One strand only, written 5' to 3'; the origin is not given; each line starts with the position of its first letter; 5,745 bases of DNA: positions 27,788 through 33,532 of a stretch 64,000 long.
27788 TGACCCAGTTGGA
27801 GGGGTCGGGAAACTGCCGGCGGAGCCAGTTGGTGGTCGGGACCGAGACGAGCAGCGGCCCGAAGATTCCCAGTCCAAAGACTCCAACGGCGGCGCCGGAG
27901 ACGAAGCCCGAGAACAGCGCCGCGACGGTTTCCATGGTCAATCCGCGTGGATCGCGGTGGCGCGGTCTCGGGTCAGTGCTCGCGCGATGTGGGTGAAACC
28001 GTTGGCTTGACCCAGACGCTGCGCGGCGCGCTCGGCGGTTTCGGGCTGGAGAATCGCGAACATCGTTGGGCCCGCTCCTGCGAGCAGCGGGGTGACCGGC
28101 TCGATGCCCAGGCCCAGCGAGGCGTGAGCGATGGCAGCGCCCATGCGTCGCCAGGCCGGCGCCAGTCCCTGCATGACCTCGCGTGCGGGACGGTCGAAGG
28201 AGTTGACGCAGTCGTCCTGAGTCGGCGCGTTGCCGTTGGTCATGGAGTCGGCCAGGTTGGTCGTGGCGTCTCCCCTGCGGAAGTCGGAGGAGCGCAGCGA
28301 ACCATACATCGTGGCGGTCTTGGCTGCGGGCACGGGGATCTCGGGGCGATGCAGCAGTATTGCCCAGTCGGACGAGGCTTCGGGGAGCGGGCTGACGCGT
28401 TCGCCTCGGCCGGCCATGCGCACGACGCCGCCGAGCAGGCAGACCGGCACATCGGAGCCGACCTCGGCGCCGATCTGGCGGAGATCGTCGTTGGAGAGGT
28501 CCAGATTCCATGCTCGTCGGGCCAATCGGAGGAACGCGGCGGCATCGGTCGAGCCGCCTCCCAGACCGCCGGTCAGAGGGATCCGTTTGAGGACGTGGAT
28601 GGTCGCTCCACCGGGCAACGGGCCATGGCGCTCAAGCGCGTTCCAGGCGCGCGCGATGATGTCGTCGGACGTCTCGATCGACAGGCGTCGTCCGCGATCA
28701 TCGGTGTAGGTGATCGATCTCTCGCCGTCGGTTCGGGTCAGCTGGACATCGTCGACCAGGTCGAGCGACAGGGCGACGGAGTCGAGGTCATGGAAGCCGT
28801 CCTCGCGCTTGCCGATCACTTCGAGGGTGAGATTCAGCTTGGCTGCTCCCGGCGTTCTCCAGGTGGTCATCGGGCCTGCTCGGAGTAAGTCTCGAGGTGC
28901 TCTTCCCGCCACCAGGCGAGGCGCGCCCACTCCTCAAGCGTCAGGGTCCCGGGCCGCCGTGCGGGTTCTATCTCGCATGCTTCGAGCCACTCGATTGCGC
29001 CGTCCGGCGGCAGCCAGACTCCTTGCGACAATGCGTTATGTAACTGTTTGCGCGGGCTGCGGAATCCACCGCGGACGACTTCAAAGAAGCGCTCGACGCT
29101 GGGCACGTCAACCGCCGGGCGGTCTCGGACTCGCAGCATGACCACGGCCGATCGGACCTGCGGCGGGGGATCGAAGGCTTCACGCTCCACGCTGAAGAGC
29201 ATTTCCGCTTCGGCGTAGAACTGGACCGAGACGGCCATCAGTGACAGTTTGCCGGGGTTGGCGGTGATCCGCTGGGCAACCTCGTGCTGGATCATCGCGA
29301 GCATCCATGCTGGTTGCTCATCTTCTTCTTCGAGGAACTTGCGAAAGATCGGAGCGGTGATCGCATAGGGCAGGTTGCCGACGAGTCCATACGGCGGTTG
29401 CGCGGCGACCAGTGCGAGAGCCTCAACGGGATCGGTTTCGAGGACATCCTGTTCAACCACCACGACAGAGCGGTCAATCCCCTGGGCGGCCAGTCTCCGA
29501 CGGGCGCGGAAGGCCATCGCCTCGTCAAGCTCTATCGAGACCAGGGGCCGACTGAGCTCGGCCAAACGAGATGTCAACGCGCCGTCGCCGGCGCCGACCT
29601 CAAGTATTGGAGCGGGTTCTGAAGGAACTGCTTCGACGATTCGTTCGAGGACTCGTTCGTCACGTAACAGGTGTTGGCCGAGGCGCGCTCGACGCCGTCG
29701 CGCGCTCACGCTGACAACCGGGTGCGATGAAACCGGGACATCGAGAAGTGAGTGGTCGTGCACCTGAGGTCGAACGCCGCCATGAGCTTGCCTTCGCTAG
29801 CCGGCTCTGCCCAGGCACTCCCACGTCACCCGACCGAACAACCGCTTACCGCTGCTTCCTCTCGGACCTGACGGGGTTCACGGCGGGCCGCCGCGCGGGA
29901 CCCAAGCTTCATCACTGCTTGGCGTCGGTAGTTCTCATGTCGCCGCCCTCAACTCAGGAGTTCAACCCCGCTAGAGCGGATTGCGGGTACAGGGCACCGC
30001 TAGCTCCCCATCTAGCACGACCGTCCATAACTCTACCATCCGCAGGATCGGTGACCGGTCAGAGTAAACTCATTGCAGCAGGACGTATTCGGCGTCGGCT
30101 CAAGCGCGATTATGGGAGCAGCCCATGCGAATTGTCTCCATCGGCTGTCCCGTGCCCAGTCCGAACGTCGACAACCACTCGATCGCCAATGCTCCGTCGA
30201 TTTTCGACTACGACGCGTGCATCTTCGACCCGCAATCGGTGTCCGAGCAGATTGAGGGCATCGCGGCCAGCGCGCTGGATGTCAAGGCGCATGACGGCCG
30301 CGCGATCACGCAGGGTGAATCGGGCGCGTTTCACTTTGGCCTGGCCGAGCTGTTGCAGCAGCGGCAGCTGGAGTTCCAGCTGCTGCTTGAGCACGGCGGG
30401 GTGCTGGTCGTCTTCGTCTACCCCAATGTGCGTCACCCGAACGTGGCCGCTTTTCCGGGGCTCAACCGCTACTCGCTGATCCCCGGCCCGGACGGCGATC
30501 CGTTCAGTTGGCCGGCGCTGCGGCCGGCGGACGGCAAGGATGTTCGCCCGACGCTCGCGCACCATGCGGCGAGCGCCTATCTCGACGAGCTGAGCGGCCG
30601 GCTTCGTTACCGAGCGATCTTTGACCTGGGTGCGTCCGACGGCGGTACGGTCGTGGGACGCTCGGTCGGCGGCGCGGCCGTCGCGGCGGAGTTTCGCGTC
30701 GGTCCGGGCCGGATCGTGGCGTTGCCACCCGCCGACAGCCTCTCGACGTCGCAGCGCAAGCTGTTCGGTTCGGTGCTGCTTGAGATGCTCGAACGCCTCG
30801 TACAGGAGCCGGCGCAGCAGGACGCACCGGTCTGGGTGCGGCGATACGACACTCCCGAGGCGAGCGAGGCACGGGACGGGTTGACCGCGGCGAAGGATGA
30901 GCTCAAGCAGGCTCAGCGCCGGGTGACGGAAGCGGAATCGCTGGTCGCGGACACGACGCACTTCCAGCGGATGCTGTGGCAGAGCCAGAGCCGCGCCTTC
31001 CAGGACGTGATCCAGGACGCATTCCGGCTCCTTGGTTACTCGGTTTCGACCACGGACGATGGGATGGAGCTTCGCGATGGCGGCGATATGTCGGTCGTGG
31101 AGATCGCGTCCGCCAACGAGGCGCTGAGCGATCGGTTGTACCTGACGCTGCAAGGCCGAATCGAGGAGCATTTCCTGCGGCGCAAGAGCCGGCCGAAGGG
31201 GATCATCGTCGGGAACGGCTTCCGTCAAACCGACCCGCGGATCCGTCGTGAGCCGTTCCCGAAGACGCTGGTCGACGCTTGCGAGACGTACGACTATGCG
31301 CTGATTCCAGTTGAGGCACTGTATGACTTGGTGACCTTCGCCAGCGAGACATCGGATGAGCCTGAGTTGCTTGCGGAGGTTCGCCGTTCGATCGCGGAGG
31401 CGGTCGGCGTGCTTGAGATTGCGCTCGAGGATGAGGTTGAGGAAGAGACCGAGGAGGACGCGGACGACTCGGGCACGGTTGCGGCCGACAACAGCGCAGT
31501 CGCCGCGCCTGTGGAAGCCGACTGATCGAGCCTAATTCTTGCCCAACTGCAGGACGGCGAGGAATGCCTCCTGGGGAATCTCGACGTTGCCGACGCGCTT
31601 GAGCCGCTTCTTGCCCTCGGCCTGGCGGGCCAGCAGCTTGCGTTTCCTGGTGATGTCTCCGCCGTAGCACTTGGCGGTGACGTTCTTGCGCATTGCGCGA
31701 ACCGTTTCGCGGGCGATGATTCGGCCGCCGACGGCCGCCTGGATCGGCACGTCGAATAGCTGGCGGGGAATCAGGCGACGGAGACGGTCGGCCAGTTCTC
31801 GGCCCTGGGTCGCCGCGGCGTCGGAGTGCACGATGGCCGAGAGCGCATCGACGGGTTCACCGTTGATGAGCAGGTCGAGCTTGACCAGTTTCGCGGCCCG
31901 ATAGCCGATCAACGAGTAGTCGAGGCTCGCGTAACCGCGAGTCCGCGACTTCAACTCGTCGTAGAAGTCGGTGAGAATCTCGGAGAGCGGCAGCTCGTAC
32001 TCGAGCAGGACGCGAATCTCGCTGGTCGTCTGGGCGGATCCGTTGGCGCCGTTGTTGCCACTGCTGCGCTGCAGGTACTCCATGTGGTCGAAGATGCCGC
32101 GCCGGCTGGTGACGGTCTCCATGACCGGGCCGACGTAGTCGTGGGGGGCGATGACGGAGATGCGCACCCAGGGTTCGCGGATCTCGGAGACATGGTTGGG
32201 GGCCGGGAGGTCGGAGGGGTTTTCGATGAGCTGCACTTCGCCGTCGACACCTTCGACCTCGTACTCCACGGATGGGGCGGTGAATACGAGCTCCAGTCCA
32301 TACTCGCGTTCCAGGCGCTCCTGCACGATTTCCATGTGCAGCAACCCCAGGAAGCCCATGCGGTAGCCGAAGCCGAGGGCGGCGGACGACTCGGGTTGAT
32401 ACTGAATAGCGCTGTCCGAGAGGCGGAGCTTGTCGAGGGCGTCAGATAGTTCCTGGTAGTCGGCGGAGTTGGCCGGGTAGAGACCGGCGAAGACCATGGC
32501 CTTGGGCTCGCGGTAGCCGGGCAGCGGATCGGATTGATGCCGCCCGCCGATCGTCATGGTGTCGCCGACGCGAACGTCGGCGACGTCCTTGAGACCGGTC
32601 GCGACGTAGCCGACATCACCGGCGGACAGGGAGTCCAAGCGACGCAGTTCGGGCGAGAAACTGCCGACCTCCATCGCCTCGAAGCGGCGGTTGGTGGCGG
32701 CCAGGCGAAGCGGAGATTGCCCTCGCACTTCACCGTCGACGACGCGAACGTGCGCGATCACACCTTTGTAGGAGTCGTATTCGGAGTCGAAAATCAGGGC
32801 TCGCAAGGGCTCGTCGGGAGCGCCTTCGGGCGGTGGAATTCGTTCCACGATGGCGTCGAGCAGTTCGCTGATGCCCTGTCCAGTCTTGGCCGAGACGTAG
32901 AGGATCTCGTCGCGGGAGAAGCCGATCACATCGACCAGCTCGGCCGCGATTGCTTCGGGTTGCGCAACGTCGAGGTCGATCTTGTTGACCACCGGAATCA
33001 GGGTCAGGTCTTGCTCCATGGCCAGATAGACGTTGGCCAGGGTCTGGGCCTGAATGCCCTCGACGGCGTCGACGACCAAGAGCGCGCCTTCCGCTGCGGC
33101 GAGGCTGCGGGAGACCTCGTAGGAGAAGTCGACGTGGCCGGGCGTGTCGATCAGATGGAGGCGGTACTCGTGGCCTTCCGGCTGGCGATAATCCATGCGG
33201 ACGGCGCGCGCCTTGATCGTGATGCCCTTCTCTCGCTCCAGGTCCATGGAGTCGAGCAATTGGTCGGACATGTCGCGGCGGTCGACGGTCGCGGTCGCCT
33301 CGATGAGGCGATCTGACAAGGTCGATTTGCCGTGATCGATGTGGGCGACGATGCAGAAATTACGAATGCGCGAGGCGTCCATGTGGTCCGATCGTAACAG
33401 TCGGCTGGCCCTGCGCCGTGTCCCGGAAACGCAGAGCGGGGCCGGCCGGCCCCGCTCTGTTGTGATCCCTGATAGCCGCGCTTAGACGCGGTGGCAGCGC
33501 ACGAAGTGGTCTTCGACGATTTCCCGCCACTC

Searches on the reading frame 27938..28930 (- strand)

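Call 67: search_protein_families(library=pfam, proteins=[window:27938-28930:-])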
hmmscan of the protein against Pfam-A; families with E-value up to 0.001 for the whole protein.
window:27938-28930:- (330 aa): 1 family
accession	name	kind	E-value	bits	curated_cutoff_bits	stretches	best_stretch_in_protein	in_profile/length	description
PF00288.32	GHMP_kinases_N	-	3.1e-16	59.8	22.3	1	91-168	2-87/87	GHMP kinases N terminal domain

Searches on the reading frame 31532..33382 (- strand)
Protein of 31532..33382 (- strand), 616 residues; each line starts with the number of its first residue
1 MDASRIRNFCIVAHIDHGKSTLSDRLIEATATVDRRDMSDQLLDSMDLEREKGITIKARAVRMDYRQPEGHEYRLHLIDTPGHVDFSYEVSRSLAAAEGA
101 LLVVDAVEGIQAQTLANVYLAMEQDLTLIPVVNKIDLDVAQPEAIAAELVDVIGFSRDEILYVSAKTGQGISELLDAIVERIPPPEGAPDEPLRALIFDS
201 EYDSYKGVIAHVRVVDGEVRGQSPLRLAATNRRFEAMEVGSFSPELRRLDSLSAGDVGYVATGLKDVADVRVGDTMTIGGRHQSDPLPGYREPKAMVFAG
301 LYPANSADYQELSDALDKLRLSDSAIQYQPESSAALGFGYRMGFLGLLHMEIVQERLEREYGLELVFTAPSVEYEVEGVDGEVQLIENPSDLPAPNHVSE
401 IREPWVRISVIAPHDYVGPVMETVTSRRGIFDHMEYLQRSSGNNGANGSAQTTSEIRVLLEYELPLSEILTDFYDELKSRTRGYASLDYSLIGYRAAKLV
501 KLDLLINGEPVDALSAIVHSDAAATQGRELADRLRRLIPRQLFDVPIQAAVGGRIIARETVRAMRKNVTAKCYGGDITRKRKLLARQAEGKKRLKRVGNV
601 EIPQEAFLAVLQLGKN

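Call 67: search_protein_families(library=pfam, proteins=[window:31532-33382:-])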
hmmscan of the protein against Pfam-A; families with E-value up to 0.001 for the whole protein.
window:31532-33382:- (616 aa): 6 families
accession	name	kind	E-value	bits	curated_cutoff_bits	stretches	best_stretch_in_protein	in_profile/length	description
PF00009.33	GTP_EFTU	-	3.1e-54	183.8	26.5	1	5-184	2-188/188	Elongation factor Tu GTP binding domain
PF06421.17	LepA_C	-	1e-48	164.3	29.7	1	506-612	1-107/107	GTP-binding protein LepA C-terminus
PF00679.30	EFG_C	-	5.9e-19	68.3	27.9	2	451-503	36-87/89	Elongation factor G C-terminus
PF03144.31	GTP_EFTU_D2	-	3.3e-09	37.5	30.3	1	207-277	1-73/73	Elongation factor Tu domain 2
PF14492.12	EFG_III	-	1.4e-05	25.5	27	1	293-366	2-72/75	Elongation Factor G, domain III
PF01926.29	MMR_HSR1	-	0.00013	22.4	21.9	1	12-134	5-113/113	50S ribosome-binding GTPase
